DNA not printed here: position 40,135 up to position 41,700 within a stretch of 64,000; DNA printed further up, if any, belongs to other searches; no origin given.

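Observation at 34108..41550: Nine-gene translationally coupled operon combining PIG-V-like mannosyltransferase, DPM1-like Dol-P-Man-type synthase, DUF2304-like partner, GT4/GT2s and an FAD oxidoreductase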

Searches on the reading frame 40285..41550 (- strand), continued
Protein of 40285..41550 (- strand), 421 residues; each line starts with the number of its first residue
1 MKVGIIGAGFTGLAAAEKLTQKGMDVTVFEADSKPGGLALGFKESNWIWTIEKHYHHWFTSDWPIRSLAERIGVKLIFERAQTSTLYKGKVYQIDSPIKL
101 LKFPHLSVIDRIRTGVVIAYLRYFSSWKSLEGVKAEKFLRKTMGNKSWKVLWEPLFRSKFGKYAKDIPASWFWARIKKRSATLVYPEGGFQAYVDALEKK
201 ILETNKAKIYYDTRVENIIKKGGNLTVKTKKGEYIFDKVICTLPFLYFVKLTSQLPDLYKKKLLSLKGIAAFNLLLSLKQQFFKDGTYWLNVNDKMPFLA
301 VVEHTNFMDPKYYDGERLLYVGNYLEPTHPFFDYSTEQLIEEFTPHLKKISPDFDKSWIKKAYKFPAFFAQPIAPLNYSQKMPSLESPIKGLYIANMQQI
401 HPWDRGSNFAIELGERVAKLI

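Call 60: search_protein_families(library=pfam, proteins=[P0343, P0383, P0363, P0243, P0284, P0387, P0266], max_evalue=0.001)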
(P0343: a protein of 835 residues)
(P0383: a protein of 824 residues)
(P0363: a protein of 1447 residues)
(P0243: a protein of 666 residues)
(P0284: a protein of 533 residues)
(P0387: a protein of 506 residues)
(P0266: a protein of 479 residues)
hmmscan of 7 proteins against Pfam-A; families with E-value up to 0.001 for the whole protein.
P0343 (835 aa): 8 families
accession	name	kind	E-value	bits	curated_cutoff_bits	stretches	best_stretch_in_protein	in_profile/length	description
PF01593.30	Amino_oxidase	-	4.4e-19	69.5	19.8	1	415-802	1-416/443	Flavin containing amine oxidoreductase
PF13450.12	NAD_binding_8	-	7.2e-12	45.9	21.9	1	410-475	1-68/68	NAD(P)-binding Rossmann-like domain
PF01266.30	DAO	-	6.3e-10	39.5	27.9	1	408-442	2-36/353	FAD dependent oxidoreductase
PF07992.20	Pyr_redox_2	-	1.7e-05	24.8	26.1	1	406-440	143-177/291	Pyridine nucleotide-disulphide oxidoreductase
PF03486.20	HI0933_like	-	2.9e-05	24.1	50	0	407-441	2-36/244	HI0933-like protein Rossmann domain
PF00070.33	Pyr_redox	-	5.6e-05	24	22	1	408-441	2-35/82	Pyridine nucleotide-disulphide oxidoreductase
PF01946.23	Thi4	-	0.00014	21.6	26.2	1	401-442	13-55/235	Thi4 family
PF12831.13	FAD_oxidored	-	0.00066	19.5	27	0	408-446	2-40/416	FAD dependent oxidoreductase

P0383 (824 aa): 12 families
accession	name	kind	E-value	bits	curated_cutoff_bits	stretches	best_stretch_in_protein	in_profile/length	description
PF03706.18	LPG_synthase_TM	-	5.9e-40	138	33.4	1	7-308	1-302/302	Lysylphosphatidylglycerol synthase TM region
PF01593.30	Amino_oxidase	-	7e-35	121.6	19.8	1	385-819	1-438/443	Flavin containing amine oxidoreductase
PF13450.12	NAD_binding_8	-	8.5e-15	55.2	21.9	1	380-447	1-67/68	NAD(P)-binding Rossmann-like domain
PF01266.30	DAO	-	2.4e-14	54.1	27.9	1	377-614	1-185/353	FAD dependent oxidoreductase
PF00070.33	Pyr_redox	-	3.1e-08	34.5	22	1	378-411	2-35/82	Pyridine nucleotide-disulphide oxidoreductase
PF12831.13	FAD_oxidored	-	6.2e-08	32.8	27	1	377-416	1-40/416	FAD dependent oxidoreductase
PF00890.30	FAD_binding_2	-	9.5e-08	32.1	20.4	1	377-414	1-37/414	FAD binding domain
PF07992.20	Pyr_redox_2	-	9.8e-08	32.2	26.1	1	364-411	132-178/291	Pyridine nucleotide-disulphide oxidoreductase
PF01946.23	Thi4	-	1.2e-05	25.1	26.2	1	374-412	16-55/235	Thi4 family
PF03486.20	HI0933_like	-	1.8e-05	24.7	50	1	377-411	2-36/244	HI0933-like protein Rossmann domain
PF01494.25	FAD_binding_3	-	2.4e-05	24.2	22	1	377-407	3-33/349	FAD binding domain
PF01134.28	GIDA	-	0.00052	19.6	22.1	1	377-413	1-38/391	Glucose inhibited division protein A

P0363 (1447 aa): 14 families
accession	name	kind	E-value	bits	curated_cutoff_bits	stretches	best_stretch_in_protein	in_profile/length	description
PF13641.12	Glyco_tranf_2_3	-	4.6e-46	158.1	27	1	1068-1298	2-230/230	Glycosyltransferase like family 2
PF00535.33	Glycos_transf_2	-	1.5e-43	149.1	23.3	2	633-776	1-139/168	Glycosyl transferase family 2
PF01593.30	Amino_oxidase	-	7.9e-33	114.8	19.8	1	170-565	1-416/443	Flavin containing amine oxidoreductase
PF13632.12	Glyco_trans_2_3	-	4.8e-29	102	27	1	1156-1367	1-188/198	Glycosyl transferase family group 2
PF04138.20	GtrA_DPMS_TM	-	1.3e-14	54.9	26.1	1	27-139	2-117/117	GtrA/DPMS, transmembrane domain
PF13450.12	NAD_binding_8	-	1.2e-13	51.6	21.9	1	165-222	1-60/68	NAD(P)-binding Rossmann-like domain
PF01266.30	DAO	-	2.9e-10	40.7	27.9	1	163-196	2-35/353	FAD dependent oxidoreductase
PF00070.33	Pyr_redox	-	4.9e-09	37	22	1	162-195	1-34/82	Pyridine nucleotide-disulphide oxidoreductase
PF07992.20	Pyr_redox_2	-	4e-08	33.5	26.1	1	156-195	142-177/291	Pyridine nucleotide-disulphide oxidoreductase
PF13506.12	Glyco_transf_21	-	1.4e-06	28.3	21.7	1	1144-1296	21-173/174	Glycosyl transferase family 21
PF01946.23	Thi4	-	1.1e-05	25.3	26.2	1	161-197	18-55/235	Thi4 family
PF03486.20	HI0933_like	-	2.3e-05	24.4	50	0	162-196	2-36/244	HI0933-like protein Rossmann domain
PF12831.13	FAD_oxidored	-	2.9e-05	24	27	1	163-200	2-39/416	FAD dependent oxidoreductase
PF00890.30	FAD_binding_2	-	0.00011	22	20.4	1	163-197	2-36/414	FAD binding domain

P0243 (666 aa): 16 families
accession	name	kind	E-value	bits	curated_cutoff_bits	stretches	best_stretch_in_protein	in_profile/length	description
PF01593.30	Amino_oxidase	-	8.7e-18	65.2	19.8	1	10-344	1-357/443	Flavin containing amine oxidoreductase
PF13847.12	Methyltransf_31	-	1.1e-12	48.3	27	1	494-596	4-113/145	Methyltransferase domain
PF13489.12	Methyltransf_23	-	5.6e-11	42.9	27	1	479-607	8-132/164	Methyltransferase domain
PF13649.12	Methyltransf_25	-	7.8e-11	43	27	1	497-588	1-97/97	Methyltransferase domain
PF08241.18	Methyltransf_11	-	7.8e-11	42.9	21.2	1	499-592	2-95/95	Methyltransferase domain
PF08242.18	Methyltransf_12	-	1.5e-09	38.9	30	1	498-588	1-96/98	Methyltransferase domain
PF13450.12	NAD_binding_8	-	1.6e-09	38.3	21.9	1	5-61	1-55/68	NAD(P)-binding Rossmann-like domain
PF01266.30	DAO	-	1.8e-09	38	27.9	1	3-37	2-37/353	FAD dependent oxidoreductase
PF00070.33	Pyr_redox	-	2e-08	35.1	22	0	2-35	1-34/82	Pyridine nucleotide-disulphide oxidoreductase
PF00891.24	Methyltransf_2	-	2e-06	27.7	22.3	1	496-594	65-166/210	O-methyltransferase domain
PF05175.20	MTS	-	8.6e-06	25.9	23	1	493-551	31-94/170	Methyltransferase small domain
PF01728.25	FtsJ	-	2e-05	25.1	24.1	1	485-595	10-99/181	FtsJ-like methyltransferase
PF07992.20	Pyr_redox_2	-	2.3e-05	24.4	26.1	0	3-32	145-174/291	Pyridine nucleotide-disulphide oxidoreductase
PF00398.26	RrnaAD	-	6.2e-05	22.7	24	1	493-558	30-101/263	Ribosomal RNA adenine dimethylase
PF07021.18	MetW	-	0.00016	21.8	21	1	484-532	4-51/193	Methionine biosynthesis protein MetW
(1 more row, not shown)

P0284 (533 aa): 9 families
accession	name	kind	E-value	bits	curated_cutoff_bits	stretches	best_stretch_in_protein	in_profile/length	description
PF01593.30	Amino_oxidase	-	3.2e-28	99.7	19.8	1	10-528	1-443/443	Flavin containing amine oxidoreductase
PF13450.12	NAD_binding_8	-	2.6e-14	53.7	21.9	1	5-72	1-68/68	NAD(P)-binding Rossmann-like domain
PF01266.30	DAO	-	1.2e-11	45.2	27.9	1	4-42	3-41/353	FAD dependent oxidoreductase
PF12831.13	FAD_oxidored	-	2.7e-06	27.4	27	1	4-41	3-40/416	FAD dependent oxidoreductase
PF00890.30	FAD_binding_2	-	9.5e-06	25.5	20.4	1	4-39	3-37/414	FAD binding domain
PF00070.33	Pyr_redox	-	2.4e-05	25.2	22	1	2-35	1-34/82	Pyridine nucleotide-disulphide oxidoreductase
PF03486.20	HI0933_like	-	0.00017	21.6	50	0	2-36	2-36/244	HI0933-like protein Rossmann domain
PF07992.20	Pyr_redox_2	-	0.00034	20.6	26.1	1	2-33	2-175/291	Pyridine nucleotide-disulphide oxidoreductase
PF03807.23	F420_oxidored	-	0.00084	20.3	21.6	0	269-341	10-79/94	NADP oxidoreductase coenzyme F420-dependent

P0387 (506 aa): 10 families
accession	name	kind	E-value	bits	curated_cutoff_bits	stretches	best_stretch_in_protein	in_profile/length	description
PF01593.30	Amino_oxidase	-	9.2e-18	65.2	19.8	1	100-476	37-419/443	Flavin containing amine oxidoreductase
PF01266.30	DAO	-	4e-11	43.5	27.9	1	13-48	1-37/353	FAD dependent oxidoreductase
PF13450.12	NAD_binding_8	-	7.9e-11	42.5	21.9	1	16-53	1-38/68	NAD(P)-binding Rossmann-like domain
PF00070.33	Pyr_redox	-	2.4e-09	38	22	1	13-47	1-35/82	Pyridine nucleotide-disulphide oxidoreductase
PF07992.20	Pyr_redox_2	-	1.3e-08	35.1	26.1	1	4-47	135-178/291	Pyridine nucleotide-disulphide oxidoreductase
PF03486.20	HI0933_like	-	1.2e-05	25.3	50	1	13-47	2-36/244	HI0933-like protein Rossmann domain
PF00890.30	FAD_binding_2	-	3.6e-05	23.6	20.4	1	14-48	2-36/414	FAD binding domain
PF12831.13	FAD_oxidored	-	4.4e-05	23.4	27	1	14-51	2-39/416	FAD dependent oxidoreductase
PF01946.23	Thi4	-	0.00017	21.4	26.2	1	9-51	15-58/235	Thi4 family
PF13738.12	Pyr_redox_3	-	0.00028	20.7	30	1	16-95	2-82/305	Pyridine nucleotide-disulphide oxidoreductase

P0266 (479 aa): 7 families
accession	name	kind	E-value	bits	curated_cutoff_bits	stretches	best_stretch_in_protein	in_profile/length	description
PF01593.30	Amino_oxidase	-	9.1e-25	88.3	19.8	1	10-422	1-401/443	Flavin containing amine oxidoreductase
PF13450.12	NAD_binding_8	-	5.1e-12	46.3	21.9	1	5-72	1-68/68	NAD(P)-binding Rossmann-like domain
PF01266.30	DAO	-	2.4e-09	37.6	27.9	1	2-56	1-55/353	FAD dependent oxidoreductase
PF00070.33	Pyr_redox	-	1.2e-05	26.2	22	1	2-34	1-33/82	Pyridine nucleotide-disulphide oxidoreductase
PF12831.13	FAD_oxidored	-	1.6e-05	24.8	27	1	3-55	2-50/416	FAD dependent oxidoreductase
PF00890.30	FAD_binding_2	-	0.00011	21.9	20.4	1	3-53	2-50/414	FAD binding domain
PF01946.23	Thi4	-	0.00061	19.5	26.2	1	2-37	19-55/235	Thi4 family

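Call 64: search_solved_structures(query=A2, max_evalue=0.001)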
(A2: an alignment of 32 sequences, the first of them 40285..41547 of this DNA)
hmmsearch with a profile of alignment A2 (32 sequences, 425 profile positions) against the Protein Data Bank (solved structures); distinct sequences matched with E-value up to 0.001: 129 (the best 60 are shown).
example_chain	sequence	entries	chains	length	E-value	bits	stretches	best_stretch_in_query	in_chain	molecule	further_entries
4rep_A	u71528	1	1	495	4.1e-13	52.3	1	5-49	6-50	Gamma-carotene desaturase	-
7rt0_A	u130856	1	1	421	1.1e-11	47.5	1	2-39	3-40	4-methylaminobutanoate oxidase (methylamine-forming)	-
3nrn_A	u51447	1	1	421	4.6e-11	45.5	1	1-265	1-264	uncharacterized protein PF1083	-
1o5w_A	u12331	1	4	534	1.8e-10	43.5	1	3-422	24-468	Amine oxidase [flavin-containing] A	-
1f8r_A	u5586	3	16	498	1.9e-10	43.5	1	2-50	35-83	L-AMINO ACID OXIDASE | L-amino-acid oxidase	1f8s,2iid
4e0v_A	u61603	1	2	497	1.9e-10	43.5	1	2-50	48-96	L-amino-acid oxidase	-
1reo_A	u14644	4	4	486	2.3e-10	43.2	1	2-50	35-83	AHPLAAO | L-amino acid oxidase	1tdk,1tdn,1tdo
2z5y_A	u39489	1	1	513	2.4e-10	43.2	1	3-421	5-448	Amine oxidase [flavin-containing] A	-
5ts5_A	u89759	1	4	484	2.4e-10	43.1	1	2-50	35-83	Amine oxidase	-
2z5x_A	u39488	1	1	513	3.2e-10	42.8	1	3-421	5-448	Amine oxidase [flavin-containing] A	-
2bxr_A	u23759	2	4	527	3.5e-10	42.6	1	3-421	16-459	AMINE OXIDASE [FLAVIN-CONTAINING] A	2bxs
3kve_A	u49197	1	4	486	1.4e-09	40.7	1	2-50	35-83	L-amino acid oxidase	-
8eej_B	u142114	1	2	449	2.2e-09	40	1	2-62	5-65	Amine oxidase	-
8eef_A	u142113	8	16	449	2.2e-09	40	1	2-62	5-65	Amine oxidase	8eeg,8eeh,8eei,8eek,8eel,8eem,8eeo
8een_B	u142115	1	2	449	2.5e-09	39.8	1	2-62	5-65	Amine oxidase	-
4dsg_A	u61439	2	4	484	9.7e-09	37.9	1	2-58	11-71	UDP-galactopyranose mutase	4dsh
5mog_A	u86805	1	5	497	1.6e-08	37.2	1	2-75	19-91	Phytoene dehydrogenase, chloroplastic/chromoplastic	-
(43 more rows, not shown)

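Call 68: search_protein_families(library=pfam, proteins=[L067:2209-3270:-, L067:3837-4751:-, L067:4836-5630:+, L067:5832-7844:+, L067:7890-8864:+, L067:8926-9885:+, L067:11369-11767:-, L067:11973-12332:+, L067:12467-13192:+, L067:13352-14650:+], max_evalue=0.0001)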
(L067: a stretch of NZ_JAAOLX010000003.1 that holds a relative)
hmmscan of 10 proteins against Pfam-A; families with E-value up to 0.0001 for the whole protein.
L067:2209-3270:- (353 aa): 2 families
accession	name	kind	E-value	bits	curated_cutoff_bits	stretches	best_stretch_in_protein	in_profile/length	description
PF20597.4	pAdhesive_15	-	1.3e-41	143.7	23.8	1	49-315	2-250/254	Putative Ice-binding-like adhesive domain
PF07589.16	PEP-CTERM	-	3.4e-08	33.7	20.7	1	330-352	1-24/24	PEP-CTERM motif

L067:3837-4751:- (304 aa): 1 family
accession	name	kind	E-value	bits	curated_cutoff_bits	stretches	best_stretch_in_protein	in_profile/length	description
PF00892.27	EamA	-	1.9e-39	135.5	28.2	2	14-145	4-133/135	EamA-like transporter family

L067:4836-5630:+ (264 aa): 3 families
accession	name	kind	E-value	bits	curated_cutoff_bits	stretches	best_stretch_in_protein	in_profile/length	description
PF12833.13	HTH_18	-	2.4e-23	82.7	33.6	1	179-257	1-80/80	Helix-turn-helix domain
PF00165.29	HTH_AraC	-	1.2e-06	28.9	26.6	0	219-256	6-42/42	Bacterial regulatory helix-turn-helix proteins, AraC family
PF02311.25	AraC_binding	-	3.5e-06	27.2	21.1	1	21-109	6-96/135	AraC-like ligand binding domain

L067:5832-7844:+ (670 aa): 1 family
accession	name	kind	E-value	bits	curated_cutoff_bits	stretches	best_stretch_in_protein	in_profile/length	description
PF10060.15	DUF2298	-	3.9e-33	115.6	27.8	1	41-427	2-381/488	Uncharacterized membrane protein (DUF2298)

L067:7890-8864:+ (324 aa): 3 families
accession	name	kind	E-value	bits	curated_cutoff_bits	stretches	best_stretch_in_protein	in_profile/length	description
PF00535.33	Glycos_transf_2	-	5.4e-39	134.2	23.3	1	5-167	1-165/168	Glycosyl transferase family 2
PF13641.12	Glyco_tranf_2_3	-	6.5e-11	43.1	27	1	4-97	3-97/230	Glycosyltransferase like family 2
PF10111.15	Glyco_tranf_2_2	-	2.7e-06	27.5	27.3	1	5-97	1-92/276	Glycosyltransferase like family 2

L067:8926-9885:+ (319 aa): 1 family
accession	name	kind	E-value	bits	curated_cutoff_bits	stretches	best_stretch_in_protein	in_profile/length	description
PF03706.18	LPG_synthase_TM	-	1.1e-44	153.6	33.4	1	8-308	2-302/302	Lysylphosphatidylglycerol synthase TM region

L067:11369-11767:- (132 aa): 1 family
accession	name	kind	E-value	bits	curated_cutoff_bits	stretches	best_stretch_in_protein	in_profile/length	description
PF20159.5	YidB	-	3e-24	86.2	24.3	1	8-114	31-131/132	YidB-like protein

L067:11973-12332:+ (119 aa): 3 families
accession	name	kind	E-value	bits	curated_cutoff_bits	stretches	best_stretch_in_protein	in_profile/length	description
PF00037.32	Fer4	-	3e-07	30.4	21.1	1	42-63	3-24/24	4Fe-4S binding domain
PF12838.12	Fer4_7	-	5.8e-06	27.1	27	1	47-96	2-52/52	4Fe-4S dicluster domain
PF14697.11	Fer4_21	-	4.3e-05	24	35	1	40-98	1-58/59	4Fe-4S dicluster domain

L067:12467-13192:+ (241 aa): 2 families
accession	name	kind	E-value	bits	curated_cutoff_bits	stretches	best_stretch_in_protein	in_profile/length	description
PF00486.34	Trans_reg_C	-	5.7e-23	81.2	26.2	1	157-233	1-77/77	Transcriptional regulatory protein, C terminal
PF00072.30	Response_reg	-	2.3e-21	76.5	30.2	1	5-114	1-111/111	Response regulator receiver domain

L067:13352-14650:+ (432 aa): 3 families
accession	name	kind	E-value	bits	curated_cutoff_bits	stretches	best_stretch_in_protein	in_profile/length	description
PF02518.31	HATPase_c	-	5.3e-20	72.4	26.4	1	319-426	2-109/111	Histidine kinase-, DNA gyrase B-, and HSP90-like ATPase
PF00512.31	HisKA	-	8e-10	39.1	26.9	1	212-271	2-64/66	His Kinase A (phospho-acceptor) domain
PF00672.30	HAMP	-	6.4e-09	36.4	25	1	158-206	4-52/53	HAMP domain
